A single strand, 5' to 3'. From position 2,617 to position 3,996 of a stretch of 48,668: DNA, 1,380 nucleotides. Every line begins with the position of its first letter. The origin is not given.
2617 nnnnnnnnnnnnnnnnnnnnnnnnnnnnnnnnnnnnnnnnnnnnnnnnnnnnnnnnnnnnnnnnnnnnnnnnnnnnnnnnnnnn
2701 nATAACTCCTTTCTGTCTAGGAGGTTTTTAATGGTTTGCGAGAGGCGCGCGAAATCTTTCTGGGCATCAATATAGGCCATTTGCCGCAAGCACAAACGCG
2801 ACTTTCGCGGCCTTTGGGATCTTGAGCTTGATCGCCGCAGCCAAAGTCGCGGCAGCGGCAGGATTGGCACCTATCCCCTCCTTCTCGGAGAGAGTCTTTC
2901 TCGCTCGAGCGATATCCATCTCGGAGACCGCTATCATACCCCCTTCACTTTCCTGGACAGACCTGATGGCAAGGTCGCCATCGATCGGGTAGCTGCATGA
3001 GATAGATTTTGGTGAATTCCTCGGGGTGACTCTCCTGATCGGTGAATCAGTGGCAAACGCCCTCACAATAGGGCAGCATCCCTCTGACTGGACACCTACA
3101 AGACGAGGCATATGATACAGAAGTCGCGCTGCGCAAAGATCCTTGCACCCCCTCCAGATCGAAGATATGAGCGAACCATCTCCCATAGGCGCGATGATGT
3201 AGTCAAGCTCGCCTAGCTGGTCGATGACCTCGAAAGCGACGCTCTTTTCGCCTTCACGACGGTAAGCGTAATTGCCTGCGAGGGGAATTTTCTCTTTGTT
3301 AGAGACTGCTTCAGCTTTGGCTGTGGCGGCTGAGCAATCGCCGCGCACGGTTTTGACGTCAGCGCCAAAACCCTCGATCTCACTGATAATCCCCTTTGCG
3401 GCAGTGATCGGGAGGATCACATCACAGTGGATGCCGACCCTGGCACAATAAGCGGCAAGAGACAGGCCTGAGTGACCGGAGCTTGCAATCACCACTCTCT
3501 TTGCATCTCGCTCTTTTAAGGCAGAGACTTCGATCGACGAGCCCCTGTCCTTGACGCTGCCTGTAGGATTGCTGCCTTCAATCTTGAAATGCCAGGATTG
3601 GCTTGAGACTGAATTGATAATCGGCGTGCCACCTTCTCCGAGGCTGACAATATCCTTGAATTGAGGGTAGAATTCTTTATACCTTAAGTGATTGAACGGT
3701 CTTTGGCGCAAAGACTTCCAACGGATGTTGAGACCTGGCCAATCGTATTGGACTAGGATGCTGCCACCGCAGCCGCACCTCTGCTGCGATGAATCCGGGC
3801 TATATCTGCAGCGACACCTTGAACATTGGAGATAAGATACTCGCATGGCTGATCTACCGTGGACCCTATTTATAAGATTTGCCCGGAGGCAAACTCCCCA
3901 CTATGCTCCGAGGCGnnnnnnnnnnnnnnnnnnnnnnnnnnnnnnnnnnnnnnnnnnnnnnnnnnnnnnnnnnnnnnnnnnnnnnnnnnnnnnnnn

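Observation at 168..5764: Candidate diketopiperazine gene cluster: CDPS + ThrC-family PLP enzyme + MFS exporter + NPPY-methyltransferase/kinase fusion, with a divergent tandem Lrp regulator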

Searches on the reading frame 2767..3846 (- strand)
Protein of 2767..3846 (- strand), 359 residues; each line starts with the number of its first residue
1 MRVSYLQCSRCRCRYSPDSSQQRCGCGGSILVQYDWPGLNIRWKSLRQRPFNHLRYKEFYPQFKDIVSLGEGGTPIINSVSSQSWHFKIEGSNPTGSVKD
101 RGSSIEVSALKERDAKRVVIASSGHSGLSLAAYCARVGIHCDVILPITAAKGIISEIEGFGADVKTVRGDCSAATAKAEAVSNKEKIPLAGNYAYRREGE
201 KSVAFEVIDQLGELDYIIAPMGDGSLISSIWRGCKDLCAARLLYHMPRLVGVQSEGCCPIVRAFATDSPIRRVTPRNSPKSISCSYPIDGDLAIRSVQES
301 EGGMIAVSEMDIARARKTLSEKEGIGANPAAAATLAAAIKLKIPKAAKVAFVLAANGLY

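Call 3: search_protein_families(library=pfam, proteins=[window:2767-3846:-], max_evalue=0.01)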
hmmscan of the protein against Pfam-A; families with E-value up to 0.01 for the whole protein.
window:2767-3846:- (359 aa): 1 family
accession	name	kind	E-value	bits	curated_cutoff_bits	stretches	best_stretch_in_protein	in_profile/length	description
PF00291.31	PALP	-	6.3e-57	193.6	35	1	67-353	1-293/295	Pyridoxal-phosphate dependent enzyme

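Call 4: search_protein_families(library=ncbifam, proteins=[window:2767-3846:-], max_evalue=0.001)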
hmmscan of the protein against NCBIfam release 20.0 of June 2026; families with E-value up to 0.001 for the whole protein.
window:2767-3846:- (359 aa): 32 families (the best 25 are shown)
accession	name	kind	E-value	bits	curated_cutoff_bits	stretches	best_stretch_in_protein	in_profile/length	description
NF006050.0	PRK08197.1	equivalog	2.7e-60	204.2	303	1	3-341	6-361/406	threonine synthase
NF004170.0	PRK05638.1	equivalog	6.3e-57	193.1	421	1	6-358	2-356/442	threonine synthase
NF006205.0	PRK08329.1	equivalog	2.1e-46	158.5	358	1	6-342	2-324/347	threonine synthase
NF005035.0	PRK06450.1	equivalog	8.8e-43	146.4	301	1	7-358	5-335/338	threonine synthase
TIGR00260.1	thrC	equivalog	2.2e-32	112.6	167.1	1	55-342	3-311/340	threonine synthase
NF004996.0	PRK06381.1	equivalog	5.7e-32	111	266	1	80-346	28-305/319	threonine synthase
TIGR01127.1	ilvA_1Cterm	equivalog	5.8e-27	94.7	378.75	1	82-354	14-282/380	threonine ammonia-lyase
NF006094.0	PRK08246.1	subfamily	7.3e-25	88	331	1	81-340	35-284/310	serine/threonine dehydratase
NF045641.2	BHydaspDhtseBhcB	equivalog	2.9e-22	79.2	550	1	77-343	29-289/312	beta-hydroxyaspartate dehydratase BhcB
NF006389.0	PRK08638.1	equivalog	6.1e-21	74.7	453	1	85-344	44-298/333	bifunctional threonine ammonia-lyase/L-serine ammonia-lyase TdcB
NF005292.0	PRK06815.1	equivalog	1.1e-19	70.7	371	1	79-354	32-304/320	threonine/serine dehydratase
NF005600.0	PRK07334.1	equivalog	1.9e-19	69.5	496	1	86-353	46-307/408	threonine ammonia-lyase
NF004771.0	PRK06110.1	equivalog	2.3e-19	69.7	317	1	86-353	39-302/323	threonine dehydratase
NF005680.0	PRK07476.1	equivalog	1.3e-17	63.8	413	1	82-355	37-308/326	hydroxyectoine utilization dehydratase EutB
NF005454.0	PRK07048.1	equivalog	7e-17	61.6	452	1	78-348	35-300/324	threo-3-hydroxy-L-aspartate ammonia-lyase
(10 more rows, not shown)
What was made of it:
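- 2767..3846 (-): ThrC-family fold-type II PLP enzyme with an N-terminal Zn ribbon, 359 aa. It is not part of the conserved CDPS module. Its own TATA-like element lies at 3867-3876. PALP 6e-57, below every NCBIfam ThrC cut-off (best 204 against 303) (calls 3, 4).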

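Call 17: find_homologous_proteins(query=window:2767-3846:-)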
Query window:2767-3846:- (359 aa): 753 proteins with E <= 0.001 among 6687 candidates; the best 120 are listed.
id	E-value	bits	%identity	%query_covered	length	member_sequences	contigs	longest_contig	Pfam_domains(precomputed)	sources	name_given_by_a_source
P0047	2.9e-202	689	100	87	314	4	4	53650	PF00291.32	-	-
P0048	6.2e-197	672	82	99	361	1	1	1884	PF00291.32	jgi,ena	-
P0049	1.9e-150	519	64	100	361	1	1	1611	PF00291.32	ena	-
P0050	7.6e-121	422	50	100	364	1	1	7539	PF00291.32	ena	-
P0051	1.3e-118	414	57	91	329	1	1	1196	PF00291.32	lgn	-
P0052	1.6e-117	411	49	100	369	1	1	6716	PF00291.32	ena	-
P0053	1.5e-100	355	48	91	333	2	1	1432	PF00291.32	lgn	-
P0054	3.7e-100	354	46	100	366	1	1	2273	PF00291.32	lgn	-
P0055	2.5e-94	334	43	100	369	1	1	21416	PF00291.32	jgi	jgi:threonine synthase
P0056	8.6e-88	313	44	100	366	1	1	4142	PF00291.32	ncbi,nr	ncbi:threonine synthase [Candidatus Woesearchaeota archaeon]|nr:threonine synthase [Candidatus Woese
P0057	6.5e-86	307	42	100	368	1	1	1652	PF00291.32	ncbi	-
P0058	1.4e-85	306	42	100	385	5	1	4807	PF00291.32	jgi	jgi:threonine synthase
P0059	3.8e-84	301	41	100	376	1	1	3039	PF00291.32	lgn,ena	-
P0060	5.6e-83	297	43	100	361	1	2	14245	PF00291.32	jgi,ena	jgi:threonine synthase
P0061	3.1e-82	295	42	100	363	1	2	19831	PF00291.32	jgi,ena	jgi:threonine synthase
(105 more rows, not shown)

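Call 18: find_encoding_contigs(protein=P0048, flank=5000, max_places=2)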
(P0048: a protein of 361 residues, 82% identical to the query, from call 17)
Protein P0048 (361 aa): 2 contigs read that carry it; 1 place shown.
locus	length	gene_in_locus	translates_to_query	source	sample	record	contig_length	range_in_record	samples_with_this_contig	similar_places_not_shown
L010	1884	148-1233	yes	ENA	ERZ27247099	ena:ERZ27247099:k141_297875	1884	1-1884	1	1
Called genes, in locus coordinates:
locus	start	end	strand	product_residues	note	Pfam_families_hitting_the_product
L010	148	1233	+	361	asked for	PF00291:PALP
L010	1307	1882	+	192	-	?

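Call 19: find_encoding_contigs(protein=P0050, flank=7000, max_places=2)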
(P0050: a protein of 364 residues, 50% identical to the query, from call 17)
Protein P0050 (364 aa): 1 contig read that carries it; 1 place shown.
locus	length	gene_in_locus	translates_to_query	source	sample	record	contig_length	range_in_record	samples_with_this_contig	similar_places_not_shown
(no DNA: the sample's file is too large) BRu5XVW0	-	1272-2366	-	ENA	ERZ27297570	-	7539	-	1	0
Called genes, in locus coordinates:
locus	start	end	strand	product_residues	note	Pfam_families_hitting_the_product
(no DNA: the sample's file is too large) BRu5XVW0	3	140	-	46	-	?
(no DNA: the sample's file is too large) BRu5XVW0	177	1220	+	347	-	PF00814:TsaD, PF22521:HypF_C_2 (weak)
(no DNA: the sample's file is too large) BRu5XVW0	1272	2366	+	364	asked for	PF00291:PALP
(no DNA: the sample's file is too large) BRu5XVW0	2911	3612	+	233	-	PF07690:MFS_1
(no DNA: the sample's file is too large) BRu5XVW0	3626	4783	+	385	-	PF05175:MTS, PF13847:Methyltransf_31 (weak)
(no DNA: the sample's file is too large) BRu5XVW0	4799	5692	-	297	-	PF03372:Exo_endo_phos, PF23226:Exo_endo_phos_PGAP2IP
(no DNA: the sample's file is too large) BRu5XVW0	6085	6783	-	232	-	-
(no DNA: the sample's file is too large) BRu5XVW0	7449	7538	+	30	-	?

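Call 20: find_encoding_contigs(protein=P0055, flank=7000, max_places=2)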
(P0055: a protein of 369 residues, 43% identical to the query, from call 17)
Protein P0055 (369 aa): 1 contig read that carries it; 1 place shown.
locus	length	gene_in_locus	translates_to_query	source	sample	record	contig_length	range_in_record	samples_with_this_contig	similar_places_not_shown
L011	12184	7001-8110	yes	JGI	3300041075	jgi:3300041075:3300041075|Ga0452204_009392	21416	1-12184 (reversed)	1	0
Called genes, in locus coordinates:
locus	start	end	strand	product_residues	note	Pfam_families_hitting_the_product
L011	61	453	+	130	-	PF02943:FeThRed_B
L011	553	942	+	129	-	PF00072:Response_reg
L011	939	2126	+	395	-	PF03773:ArsP_1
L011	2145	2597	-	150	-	-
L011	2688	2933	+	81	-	PF13417:GST_N_3, PF13409:GST_N_2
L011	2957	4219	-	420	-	PF01136:Peptidase_U32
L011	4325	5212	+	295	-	PF03054:tRNA_Me_trans, PF01171:ATP_bind_3, PF06508:QueC (weak)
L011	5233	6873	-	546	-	PF04055:Radical_SAM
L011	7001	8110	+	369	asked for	PF00291:PALP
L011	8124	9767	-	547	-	-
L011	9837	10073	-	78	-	-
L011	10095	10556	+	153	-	-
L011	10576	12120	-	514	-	-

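Call 26: find_related_loci(query=A1, collection=genome_contigs, flank=8000)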
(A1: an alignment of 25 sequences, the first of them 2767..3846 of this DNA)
Query A1 (359 aa) in genome_contigs; peptide patterns used: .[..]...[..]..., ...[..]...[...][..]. (x = any residue, [..] = any of these).
600 stretches matched a pattern (row limit reached: there are more); 568 encode a relative of the query (tblastn E <= 1e-3); the best 80 are kept; 80 distinct loci.
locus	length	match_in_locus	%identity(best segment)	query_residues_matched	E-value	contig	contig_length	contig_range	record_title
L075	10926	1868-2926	36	3-340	6e-61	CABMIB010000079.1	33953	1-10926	uncultured archaeon isolate LFW-280_3_1 genome assembly, contig: LFW28031_61, whole genome shotgun sequence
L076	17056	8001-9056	34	6-352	2e-60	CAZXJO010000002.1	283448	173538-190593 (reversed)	MAG TPA_asm: uncultured Desulfurococcaceae archaeon isolate binchicken_co1_57 genome assembly, contig: NODE_25_length_28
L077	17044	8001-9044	34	5-341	3e-57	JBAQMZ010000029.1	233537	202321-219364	MAG: Candidatus Methanoperedens sp. isolate MFD12050_ilm_asm_bin25 k127_79778, whole genome shotgun sequence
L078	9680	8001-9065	35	3-338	1e-54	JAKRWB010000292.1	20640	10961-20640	MAG: ANME-2 cluster archaeon isolate MAG_011 MAG_011_Methanosarcinales_contig_2301707, whole genome shotgun sequence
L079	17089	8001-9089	35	6-352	5e-54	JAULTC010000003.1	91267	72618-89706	MAG: Candidatus Methanosuratincola sp. GD_Cm_T35_P0_bin.90 NODE_249_length_91267_cov_18.140015, whole genome shotgun seq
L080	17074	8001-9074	36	5-352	8e-54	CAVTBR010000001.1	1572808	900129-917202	MAG: Candidatus Bathyarchaeota archaeon isolate MFD02248.bin.2.56 genome assembly, contig: contig_32965, whole genome sh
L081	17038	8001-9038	34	6-341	9e-54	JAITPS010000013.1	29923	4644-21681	MAG: Candidatus Methanovirga meridionalis isolate Pq454_bin35 k119_5061, whole genome shotgun sequence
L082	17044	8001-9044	34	5-341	2e-53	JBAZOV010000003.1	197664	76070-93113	MAG: Candidatus Methanoperedens sp. isolate SO_2017_SWC_14 scaffold_81_c1_LP-4_2017, whole genome shotgun sequence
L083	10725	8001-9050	33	5-341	6e-53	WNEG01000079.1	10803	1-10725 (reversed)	MAG: Candidatus Ethanoperedens thermophilum isolate GoM-Arc1-LC-WB58 GoM-Arc1-LC-WB58_contig_7359, whole genome shotgun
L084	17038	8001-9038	34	6-341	1e-52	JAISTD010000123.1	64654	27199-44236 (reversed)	MAG: Candidatus Methanovirga australis isolate Md513_bin122 k119_2227726, whole genome shotgun sequence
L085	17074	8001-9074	33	2-341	3e-52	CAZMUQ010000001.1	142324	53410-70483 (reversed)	MAG TPA_asm: uncultured Candidatus Bathyarchaeia archaeon isolate binchicken_co184_348 genome assembly, contig: NODE_50_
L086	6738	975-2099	33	6-358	6e-52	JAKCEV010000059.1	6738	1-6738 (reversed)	MAG: Candidatus Wolframiiraptor allenii isolate LGB-01.bin.22 NODE_1684_length_6738_cov_20.358222, whole genome shotgun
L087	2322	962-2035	34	1-340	2e-51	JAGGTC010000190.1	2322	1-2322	MAG: Deltaproteobacteria bacterium isolate AUK038 PB_MANV_038_c_000000002799, whole genome shotgun sequence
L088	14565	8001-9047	32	4-340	9e-50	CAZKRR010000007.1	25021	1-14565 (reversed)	MAG TPA_asm: uncultured Nitrososphaeria archaeon isolate SRP104967_co1_24 genome assembly, contig: NODE_653_length_25021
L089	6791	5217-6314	34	4-358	1e-49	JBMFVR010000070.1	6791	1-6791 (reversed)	MAG: Nitrososphaeria archaeon isolate KM4348-34 NODE_70_length_6791_cov_3.517277, whole genome shotgun sequence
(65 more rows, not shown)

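Call 28: find_encoding_contigs(protein=P0052, flank=7000, max_places=2)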
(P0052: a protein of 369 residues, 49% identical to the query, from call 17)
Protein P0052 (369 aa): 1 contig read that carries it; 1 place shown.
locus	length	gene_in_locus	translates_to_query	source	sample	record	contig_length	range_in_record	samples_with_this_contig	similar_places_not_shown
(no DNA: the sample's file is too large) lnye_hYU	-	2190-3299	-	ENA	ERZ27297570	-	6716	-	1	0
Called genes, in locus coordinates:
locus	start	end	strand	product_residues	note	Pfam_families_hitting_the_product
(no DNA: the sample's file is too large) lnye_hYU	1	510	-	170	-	?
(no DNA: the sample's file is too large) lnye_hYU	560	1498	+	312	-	PF00814:TsaD, PF22521:HypF_C_2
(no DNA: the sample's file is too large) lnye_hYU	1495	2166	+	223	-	PF00485:PRK, PF02223:Thymidylate_kin (faint)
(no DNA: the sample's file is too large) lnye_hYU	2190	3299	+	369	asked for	PF00291:PALP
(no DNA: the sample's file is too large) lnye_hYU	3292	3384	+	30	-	-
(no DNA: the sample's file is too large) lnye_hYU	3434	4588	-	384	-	PF05175:MTS, PF06325:PrmA (weak), PF13649:Methyltransf_25 (weak), PF13847:Methyltransf_31 (weak)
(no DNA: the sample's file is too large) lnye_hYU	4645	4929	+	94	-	PF02697:VAPB_antitox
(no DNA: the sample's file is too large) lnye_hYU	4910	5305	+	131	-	PF01850:PIN (weak)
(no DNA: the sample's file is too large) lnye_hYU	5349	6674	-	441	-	PF07690:MFS_1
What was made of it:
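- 2767..3846 (-): Relatives at about 50% identity lie beside Kae1, MFS and the MT-kinase with no CDPS (calls 19, 28).
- The synteny of Unit 2 without a CDPS rests on two contigs known only from gene calls and Pfam labels, with no DNA (calls 19, 28), plus two short contigs.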

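Call 30: search_solved_structures(query=A1, max_evalue=1e-10, show_alignments=1)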
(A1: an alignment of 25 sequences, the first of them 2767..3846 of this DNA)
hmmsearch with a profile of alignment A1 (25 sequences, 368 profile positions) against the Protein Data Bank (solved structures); distinct sequences matched with E-value up to 1e-10: 99 (the best 60 are shown).
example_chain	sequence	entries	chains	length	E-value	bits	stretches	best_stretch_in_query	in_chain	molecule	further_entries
2zsj_A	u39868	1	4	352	5.3e-84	285.4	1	57-366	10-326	Threonine synthase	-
6cgq_A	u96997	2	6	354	8.2e-80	271.6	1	56-366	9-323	Threonine synthase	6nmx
1uim_A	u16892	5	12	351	3.2e-79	269.7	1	55-365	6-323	Threonine Synthase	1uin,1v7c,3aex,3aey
2d1f_A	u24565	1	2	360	3.3e-78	266.4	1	58-366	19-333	Threonine synthase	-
1e5x_A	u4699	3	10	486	2.9e-54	187.6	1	12-365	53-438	THREONINE SYNTHASE | THREONINE SYNTHASE 1, CHLOROPLASTIC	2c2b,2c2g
2gn0_A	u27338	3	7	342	3.9e-31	111.4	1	86-361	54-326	Threonine dehydratase catabolic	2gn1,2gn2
6lut_A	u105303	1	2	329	3.5e-29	105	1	78-360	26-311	Probable serine racemase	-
1pwe_A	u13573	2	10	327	2.6e-25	92.3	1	86-345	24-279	L-serine dehydratase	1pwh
8y1j_A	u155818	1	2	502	2e-24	89.4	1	86-357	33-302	L-threonine dehydratase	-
4h27_A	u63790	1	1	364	2.2e-24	89.3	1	86-350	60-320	L-serine dehydratase/L-threonine deaminase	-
5cvc_A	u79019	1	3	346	2.8e-24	88.9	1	78-351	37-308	Serine racemase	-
43cq_A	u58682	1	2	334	1.3e-23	86.7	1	83-361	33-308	L-threonine dehydratase biosynthetic IlvA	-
8zkv_A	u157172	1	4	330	1.3e-23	86.7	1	83-361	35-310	L-threonine dehydratase biosynthetic IlvA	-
1p5j_A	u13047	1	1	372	2.1e-23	86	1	86-350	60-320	L-serine dehydratase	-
1tdj_A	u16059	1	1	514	2.1e-23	86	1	83-361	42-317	BIOSYNTHETIC THREONINE DEAMINASE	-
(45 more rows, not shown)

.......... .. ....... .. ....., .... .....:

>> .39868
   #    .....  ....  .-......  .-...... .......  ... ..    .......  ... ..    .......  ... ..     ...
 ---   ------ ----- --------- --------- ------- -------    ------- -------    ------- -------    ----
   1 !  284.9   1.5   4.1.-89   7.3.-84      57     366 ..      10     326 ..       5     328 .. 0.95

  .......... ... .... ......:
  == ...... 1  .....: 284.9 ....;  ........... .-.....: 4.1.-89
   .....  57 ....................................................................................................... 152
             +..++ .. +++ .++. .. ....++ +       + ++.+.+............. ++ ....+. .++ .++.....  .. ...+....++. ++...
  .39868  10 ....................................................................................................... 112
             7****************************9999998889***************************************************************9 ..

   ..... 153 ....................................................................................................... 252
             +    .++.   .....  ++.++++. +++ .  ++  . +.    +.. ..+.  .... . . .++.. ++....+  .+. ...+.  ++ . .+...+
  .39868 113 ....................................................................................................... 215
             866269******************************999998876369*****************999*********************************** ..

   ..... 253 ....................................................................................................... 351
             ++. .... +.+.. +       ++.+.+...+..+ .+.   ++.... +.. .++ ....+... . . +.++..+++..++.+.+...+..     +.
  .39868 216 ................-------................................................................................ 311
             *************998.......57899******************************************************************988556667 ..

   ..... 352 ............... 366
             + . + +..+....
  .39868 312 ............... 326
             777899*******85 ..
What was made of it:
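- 2767..3846 (-): The family profile hits ThrC structures at 5e-84, with the next family at 4e-31 (call 30).
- On Threonine synthase (ThrC): The profile hits ThrC at 5e-84 against 4e-31 for the next family (call 30).
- Closest known: Threonine synthase. Same: ThrC structures are by far the best matches (call 30).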

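Call 35: find_encoding_contigs(protein=P0049, flank=3000, max_places=2)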
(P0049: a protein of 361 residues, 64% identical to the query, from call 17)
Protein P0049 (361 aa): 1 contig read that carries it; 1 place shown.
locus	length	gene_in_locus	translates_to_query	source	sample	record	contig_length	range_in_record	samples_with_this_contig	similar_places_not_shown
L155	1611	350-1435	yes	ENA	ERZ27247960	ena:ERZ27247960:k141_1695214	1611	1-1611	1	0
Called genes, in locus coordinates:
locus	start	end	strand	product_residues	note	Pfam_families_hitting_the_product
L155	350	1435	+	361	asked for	PF00291:PALP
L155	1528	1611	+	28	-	?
